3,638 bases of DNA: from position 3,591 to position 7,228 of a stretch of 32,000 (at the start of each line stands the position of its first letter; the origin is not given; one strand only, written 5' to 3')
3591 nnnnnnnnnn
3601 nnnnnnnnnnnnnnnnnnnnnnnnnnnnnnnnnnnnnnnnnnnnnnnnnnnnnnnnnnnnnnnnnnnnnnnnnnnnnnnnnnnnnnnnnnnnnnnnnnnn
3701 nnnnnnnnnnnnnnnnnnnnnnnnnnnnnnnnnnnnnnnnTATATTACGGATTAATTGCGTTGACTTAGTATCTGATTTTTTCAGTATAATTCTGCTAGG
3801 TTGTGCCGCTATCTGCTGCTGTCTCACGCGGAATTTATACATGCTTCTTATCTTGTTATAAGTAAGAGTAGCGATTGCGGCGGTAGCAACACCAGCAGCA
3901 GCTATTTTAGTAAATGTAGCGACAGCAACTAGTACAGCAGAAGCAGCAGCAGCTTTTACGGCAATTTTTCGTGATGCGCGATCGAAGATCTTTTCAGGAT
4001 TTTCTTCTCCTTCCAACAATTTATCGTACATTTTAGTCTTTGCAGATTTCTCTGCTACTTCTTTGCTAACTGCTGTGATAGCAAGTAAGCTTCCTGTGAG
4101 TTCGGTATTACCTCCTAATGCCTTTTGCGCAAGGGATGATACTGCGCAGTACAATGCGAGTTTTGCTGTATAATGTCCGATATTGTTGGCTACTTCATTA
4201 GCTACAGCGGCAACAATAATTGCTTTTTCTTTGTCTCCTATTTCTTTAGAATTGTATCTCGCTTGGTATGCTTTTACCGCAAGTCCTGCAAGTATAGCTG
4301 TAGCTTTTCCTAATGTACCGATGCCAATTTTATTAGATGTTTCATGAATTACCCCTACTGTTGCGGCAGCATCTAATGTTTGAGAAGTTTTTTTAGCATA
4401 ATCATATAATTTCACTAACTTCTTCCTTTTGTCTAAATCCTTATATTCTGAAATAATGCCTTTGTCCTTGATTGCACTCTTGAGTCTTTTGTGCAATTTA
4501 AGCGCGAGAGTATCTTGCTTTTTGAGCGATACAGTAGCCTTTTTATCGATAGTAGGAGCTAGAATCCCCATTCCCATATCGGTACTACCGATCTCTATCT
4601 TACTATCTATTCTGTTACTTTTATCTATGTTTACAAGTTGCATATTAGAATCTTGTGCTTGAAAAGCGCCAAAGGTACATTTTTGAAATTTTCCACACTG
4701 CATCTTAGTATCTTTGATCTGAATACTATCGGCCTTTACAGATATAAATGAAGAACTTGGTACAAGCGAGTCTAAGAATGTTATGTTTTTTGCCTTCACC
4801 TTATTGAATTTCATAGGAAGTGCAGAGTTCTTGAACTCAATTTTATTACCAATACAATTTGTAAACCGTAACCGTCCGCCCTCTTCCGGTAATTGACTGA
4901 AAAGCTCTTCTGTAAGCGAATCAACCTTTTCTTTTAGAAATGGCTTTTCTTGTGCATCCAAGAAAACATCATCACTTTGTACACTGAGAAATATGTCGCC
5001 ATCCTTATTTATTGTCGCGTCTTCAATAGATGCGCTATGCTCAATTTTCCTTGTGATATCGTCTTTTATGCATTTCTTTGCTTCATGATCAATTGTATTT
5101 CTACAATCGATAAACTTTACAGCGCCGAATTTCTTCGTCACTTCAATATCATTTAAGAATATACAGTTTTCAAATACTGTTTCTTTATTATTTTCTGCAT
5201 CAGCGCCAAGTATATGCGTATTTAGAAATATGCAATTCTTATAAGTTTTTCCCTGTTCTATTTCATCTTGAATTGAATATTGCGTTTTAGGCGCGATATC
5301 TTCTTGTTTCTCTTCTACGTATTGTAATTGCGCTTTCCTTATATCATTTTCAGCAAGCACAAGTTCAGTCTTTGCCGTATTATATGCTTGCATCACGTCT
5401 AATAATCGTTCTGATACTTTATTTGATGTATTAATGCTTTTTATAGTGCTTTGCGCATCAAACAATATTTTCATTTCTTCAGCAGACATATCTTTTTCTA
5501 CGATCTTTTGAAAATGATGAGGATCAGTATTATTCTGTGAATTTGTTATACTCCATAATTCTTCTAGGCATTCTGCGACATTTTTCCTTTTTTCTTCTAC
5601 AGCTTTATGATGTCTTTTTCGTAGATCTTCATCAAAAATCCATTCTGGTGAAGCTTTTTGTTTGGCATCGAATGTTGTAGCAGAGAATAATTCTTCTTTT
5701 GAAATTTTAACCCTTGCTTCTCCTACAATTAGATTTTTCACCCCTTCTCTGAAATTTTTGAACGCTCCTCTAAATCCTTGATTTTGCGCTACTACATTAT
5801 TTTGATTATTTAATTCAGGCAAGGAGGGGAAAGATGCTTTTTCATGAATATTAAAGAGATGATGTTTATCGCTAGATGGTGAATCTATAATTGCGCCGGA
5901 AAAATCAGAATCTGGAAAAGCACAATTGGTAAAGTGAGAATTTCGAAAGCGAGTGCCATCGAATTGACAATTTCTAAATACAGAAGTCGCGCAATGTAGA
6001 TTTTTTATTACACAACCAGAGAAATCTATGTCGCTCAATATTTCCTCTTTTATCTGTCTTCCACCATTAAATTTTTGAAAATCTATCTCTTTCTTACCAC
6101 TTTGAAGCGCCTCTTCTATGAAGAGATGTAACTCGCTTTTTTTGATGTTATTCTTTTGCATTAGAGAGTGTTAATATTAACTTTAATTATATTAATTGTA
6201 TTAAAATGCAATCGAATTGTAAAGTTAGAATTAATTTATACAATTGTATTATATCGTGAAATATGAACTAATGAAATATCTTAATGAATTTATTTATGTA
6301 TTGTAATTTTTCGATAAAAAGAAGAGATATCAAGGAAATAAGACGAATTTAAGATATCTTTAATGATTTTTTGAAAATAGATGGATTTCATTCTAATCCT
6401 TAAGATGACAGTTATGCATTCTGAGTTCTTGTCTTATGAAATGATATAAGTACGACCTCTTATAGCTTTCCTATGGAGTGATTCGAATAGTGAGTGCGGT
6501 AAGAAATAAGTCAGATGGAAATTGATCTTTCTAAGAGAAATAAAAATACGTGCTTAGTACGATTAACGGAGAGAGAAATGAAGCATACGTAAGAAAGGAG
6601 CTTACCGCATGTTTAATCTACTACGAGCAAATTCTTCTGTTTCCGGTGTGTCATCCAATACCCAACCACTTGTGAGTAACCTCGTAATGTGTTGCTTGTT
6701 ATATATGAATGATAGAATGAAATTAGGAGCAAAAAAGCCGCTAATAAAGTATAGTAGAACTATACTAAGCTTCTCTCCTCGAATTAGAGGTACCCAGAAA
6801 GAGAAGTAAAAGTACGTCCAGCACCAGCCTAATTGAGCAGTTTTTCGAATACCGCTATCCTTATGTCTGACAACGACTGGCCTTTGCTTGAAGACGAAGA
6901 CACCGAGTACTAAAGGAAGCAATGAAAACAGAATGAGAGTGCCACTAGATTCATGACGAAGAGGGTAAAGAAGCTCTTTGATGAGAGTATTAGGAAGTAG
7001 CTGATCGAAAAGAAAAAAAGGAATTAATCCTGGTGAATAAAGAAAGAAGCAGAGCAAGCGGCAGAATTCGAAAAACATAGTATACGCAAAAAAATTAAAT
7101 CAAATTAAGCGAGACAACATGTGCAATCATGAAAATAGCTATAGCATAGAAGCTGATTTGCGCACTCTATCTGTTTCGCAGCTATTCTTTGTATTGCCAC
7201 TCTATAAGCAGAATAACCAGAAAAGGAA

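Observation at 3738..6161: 807-aa chimera: textbook pentapeptide-repeat block + degenerate beta-helix repeats + Ala-rich membrane-seeking C-terminus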

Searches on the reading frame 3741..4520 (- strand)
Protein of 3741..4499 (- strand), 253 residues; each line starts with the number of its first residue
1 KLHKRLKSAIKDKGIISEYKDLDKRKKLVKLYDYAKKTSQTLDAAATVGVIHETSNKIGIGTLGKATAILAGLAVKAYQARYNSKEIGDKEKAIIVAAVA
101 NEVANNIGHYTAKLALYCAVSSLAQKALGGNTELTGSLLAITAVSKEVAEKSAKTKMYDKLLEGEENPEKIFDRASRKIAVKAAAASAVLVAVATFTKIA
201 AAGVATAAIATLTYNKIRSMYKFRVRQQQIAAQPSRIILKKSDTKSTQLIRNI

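Call 21: search_protein_families(library=pfam, proteins=[window:3741-4499:-], max_evalue=1)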
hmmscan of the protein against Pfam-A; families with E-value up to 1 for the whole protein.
window:3741-4499:- (253 aa): 3 families
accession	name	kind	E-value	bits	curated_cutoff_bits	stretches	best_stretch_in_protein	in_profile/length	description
PF03269.20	DUF268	-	0.094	13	25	0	76-133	25-82/176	Caenorhabditis protein of unknown function, DUF268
PF01277.22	Oleosin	-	0.2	11.9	25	1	185-245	48-106/113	Oleosin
PF19810.5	HFX_2341_N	-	0.22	12.4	30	0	179-211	77-108/120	HFX_2341-like, N-terminal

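Call 39: search_solved_structures(query=A2, max_evalue=10, show_alignments=3)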
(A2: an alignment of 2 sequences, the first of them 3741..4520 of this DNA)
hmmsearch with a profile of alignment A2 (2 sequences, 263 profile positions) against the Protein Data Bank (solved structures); distinct sequences matched with E-value up to 10: 0.

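Call 46: predict_structure(alignment_id=A2)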
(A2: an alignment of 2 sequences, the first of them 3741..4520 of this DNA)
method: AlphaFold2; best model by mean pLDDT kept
length: 260 residues; sequences in the alignment: 2
mean_pLDDT: 38.1   pTM: 0.28
mean pLDDT of the five models: 38.1, 37.1, 34.4, 34.2, 32.1
residues with pLDDT >= 90: 0; 70-90: 0; 50-70: 1; < 50: 259
segments of 3 or more residues with pLDDT < 50: 1-173, 175-260
pLDDT, mean of each block of 10 residues (from residue 1): 37 41 37 34 29 25 33 37 38 44 42 45 43 42 43 44 44 44 40 38 33 28 33 42 38 36
secondary structure, 60 per line:
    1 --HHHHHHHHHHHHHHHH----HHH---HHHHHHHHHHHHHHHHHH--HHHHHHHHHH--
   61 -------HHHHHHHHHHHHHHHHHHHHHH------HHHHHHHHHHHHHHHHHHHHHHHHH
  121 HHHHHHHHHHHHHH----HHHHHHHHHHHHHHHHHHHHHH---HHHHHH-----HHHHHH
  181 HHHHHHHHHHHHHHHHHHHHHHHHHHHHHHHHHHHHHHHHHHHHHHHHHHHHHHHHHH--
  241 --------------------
elements in order: H3-18 H29-46 H49-58 H68-89 H96-134 H139-160 H164-169 H175-238

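Call 56: search_protein_families(library=ncbifam, proteins=[window:3741-4499:-], max_evalue=10)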
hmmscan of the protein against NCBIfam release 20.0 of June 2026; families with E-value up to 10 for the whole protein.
window:3741-4499:- (253 aa): 0 families

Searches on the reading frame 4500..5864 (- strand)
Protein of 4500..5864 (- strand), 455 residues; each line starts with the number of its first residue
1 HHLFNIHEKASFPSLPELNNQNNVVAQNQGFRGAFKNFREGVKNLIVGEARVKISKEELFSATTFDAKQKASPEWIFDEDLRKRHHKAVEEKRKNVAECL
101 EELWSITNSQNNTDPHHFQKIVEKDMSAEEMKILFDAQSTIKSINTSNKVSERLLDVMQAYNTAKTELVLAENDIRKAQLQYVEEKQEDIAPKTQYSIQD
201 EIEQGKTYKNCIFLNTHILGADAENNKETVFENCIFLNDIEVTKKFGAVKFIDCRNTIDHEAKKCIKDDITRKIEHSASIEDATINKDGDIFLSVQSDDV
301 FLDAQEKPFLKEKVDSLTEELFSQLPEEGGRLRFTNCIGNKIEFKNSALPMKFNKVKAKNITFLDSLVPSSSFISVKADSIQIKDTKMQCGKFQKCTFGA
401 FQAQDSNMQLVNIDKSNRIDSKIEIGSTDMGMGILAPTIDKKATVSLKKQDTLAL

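Call 21: search_protein_families(library=pfam, proteins=[window:4500-5864:-], max_evalue=1)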
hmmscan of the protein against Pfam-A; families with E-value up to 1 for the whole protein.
window:4500-5864:- (455 aa): 4 families
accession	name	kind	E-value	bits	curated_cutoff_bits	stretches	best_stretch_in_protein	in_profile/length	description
PF23894.2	LD_SV2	-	0.001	19.8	29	1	333-401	12-80/92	SV2A/B/C luminal domain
PF13599.13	Pentapeptide_4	-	0.016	15.7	38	1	352-416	7-71/78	Pentapeptide repeat region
PF07928.17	Vps54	-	0.082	13.7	27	1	145-186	29-70/133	Vps54-like protein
PF18539.7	DUF5625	-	0.089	13.5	26.9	1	155-245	4-90/131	Domain of unknown function (DUF5625)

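Call 56: search_protein_families(library=ncbifam, proteins=[window:4500-5864:-], max_evalue=10)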
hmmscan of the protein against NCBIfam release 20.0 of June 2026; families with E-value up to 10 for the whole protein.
window:4500-5864:- (455 aa): 2 families
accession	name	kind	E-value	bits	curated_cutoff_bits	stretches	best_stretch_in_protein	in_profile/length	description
NF010668.0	PRK14065.1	equivalog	0.05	14.1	149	1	138-183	32-77/86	exodeoxyribonuclease VII small subunit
NF041647.1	ABC_perm_CPBP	equivalog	0.28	9.9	435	1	115-195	109-183/636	ABC transporter permease subunit/CPBP intramembrane protease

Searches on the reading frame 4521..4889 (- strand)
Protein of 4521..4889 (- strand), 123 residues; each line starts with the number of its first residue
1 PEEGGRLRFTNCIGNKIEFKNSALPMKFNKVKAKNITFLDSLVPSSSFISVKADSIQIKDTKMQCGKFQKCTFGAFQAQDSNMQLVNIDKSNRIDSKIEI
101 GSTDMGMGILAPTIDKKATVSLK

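Call 72: search_solved_structures(query=A4, max_evalue=10, show_alignments=2)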
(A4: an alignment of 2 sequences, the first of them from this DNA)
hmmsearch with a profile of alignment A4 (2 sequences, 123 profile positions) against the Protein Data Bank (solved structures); distinct sequences matched with E-value up to 10: 3.
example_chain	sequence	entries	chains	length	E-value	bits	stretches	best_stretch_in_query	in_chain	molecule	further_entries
2xt4_A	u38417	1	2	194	0.11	15.8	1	6-74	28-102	MCBG-LIKE PROTEIN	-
2xt2_A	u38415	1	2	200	0.13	15.6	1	7-52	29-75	MCBG-LIKE PROTEIN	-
6fls_A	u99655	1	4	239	3.8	10.8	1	27-83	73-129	Pentapeptide repeat family protein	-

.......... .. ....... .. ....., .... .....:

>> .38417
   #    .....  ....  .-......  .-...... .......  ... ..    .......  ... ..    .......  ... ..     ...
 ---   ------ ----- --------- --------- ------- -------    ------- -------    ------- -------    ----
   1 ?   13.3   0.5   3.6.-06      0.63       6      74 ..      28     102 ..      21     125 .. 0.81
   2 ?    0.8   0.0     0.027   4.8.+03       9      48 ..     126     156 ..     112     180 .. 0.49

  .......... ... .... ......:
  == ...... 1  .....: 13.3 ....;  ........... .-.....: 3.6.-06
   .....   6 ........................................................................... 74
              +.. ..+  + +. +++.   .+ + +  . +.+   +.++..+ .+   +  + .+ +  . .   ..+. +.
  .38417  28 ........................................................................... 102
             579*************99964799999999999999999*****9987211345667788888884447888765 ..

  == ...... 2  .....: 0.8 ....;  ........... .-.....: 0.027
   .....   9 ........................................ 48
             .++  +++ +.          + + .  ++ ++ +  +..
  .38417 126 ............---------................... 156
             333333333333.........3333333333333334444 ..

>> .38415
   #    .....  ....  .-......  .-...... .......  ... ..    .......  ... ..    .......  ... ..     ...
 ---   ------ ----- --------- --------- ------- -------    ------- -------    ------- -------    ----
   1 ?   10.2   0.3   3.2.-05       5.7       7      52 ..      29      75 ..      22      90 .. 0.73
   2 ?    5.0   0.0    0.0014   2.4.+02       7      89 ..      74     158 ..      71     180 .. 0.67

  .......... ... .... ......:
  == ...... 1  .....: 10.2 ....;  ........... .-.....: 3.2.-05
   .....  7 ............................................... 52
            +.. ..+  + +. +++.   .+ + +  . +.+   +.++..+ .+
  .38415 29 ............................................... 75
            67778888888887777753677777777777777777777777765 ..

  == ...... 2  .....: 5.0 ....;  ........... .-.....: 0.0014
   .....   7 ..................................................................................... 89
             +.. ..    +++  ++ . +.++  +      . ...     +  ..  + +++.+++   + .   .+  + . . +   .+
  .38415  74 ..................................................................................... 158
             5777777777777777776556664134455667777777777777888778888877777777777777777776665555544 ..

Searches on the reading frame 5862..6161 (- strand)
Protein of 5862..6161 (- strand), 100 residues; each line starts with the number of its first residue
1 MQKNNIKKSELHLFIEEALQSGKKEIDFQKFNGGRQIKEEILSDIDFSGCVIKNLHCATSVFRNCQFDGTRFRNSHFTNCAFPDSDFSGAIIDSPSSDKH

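Call 76: search_solved_structures(query=window:5862-6161:-, max_evalue=10, show_alignments=0)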
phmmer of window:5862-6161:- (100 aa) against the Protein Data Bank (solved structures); distinct sequences matched with E-value up to 10: 34.
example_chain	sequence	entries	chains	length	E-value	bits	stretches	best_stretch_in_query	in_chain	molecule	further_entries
2bm4_A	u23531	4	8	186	5.2e-07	33.2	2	39-87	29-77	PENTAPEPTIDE REPEAT FAMILY PROTEIN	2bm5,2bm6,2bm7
5jmc_B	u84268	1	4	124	0.00018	25.1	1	46-87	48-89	Synaptic vesicle glycoprotein 2C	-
6zt4_A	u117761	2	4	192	0.00023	24.7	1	39-88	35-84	Pentapeptide repeat protein MfpA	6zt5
5jlv_C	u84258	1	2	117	0.00089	22.9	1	47-87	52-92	Synaptic vesicle glycoprotein 2C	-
6es1_B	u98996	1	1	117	0.00094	22.8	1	46-88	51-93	Synaptic vesicle glycoprotein 2C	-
4jra_C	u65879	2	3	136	0.0013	22.4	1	47-87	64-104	Synaptic vesicle glycoprotein 2C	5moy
2xty_A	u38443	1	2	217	0.0018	21.9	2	64-90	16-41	QNRB1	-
2xtw_A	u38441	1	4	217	0.0021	21.7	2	66-90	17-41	QNRB1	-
9ngw_A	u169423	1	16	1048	0.0022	21.6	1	49-90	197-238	IcmE (DotG)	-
7muc_AG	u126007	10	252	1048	0.0022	21.6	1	49-90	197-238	IcmE protein | IcmE (DotG)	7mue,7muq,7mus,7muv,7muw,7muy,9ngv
2xtx_A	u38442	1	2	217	0.0037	20.9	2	66-90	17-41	QNRB1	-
7uia_C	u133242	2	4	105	0.038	17.7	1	47-87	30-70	SV2Ac | SV2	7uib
3n90_A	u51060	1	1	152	0.041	17.5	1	40-90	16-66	Thylakoid lumenal 15 kDa protein 1, chloroplastic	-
8jle_A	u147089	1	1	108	0.05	17.3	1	30-78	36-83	Synaptic vesicle glycoprotein 2A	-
8jlg_A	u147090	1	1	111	0.061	17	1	30-78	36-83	Synaptic vesicle glycoprotein 2A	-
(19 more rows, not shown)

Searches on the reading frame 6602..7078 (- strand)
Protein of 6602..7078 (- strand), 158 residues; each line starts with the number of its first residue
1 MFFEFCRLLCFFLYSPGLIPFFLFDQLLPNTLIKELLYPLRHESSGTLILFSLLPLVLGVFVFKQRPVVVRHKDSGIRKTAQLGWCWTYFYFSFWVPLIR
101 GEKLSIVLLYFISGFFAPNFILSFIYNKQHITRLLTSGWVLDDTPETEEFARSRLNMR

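Call 7: search_protein_families(library=ncbifam, proteins=[window:6602-7078:-])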
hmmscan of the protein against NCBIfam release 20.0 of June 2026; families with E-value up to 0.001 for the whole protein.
window:6602-7078:- (158 aa): 0 families

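Call 18: search_protein_families(library=padloc, proteins=[window:6602-7078:-], max_evalue=1)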
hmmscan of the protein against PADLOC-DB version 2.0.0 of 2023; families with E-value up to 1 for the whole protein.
window:6602-7078:- (158 aa): 0 families

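Call 21: search_protein_families(library=pfam, proteins=[window:6602-7078:-], max_evalue=1)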
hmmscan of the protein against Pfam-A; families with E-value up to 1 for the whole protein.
window:6602-7078:- (158 aa): 0 families

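Call 56: search_protein_families(library=ncbifam, proteins=[window:6602-7078:-], max_evalue=10)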
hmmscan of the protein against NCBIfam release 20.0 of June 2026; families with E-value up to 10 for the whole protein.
window:6602-7078:- (158 aa): 1 family
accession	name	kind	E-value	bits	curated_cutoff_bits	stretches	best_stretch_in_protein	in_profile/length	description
NF002763.0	PRK02833.1-1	equivalog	0.11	12.3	138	1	1-66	66-131/143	phosphate-starvation-inducible protein PsiE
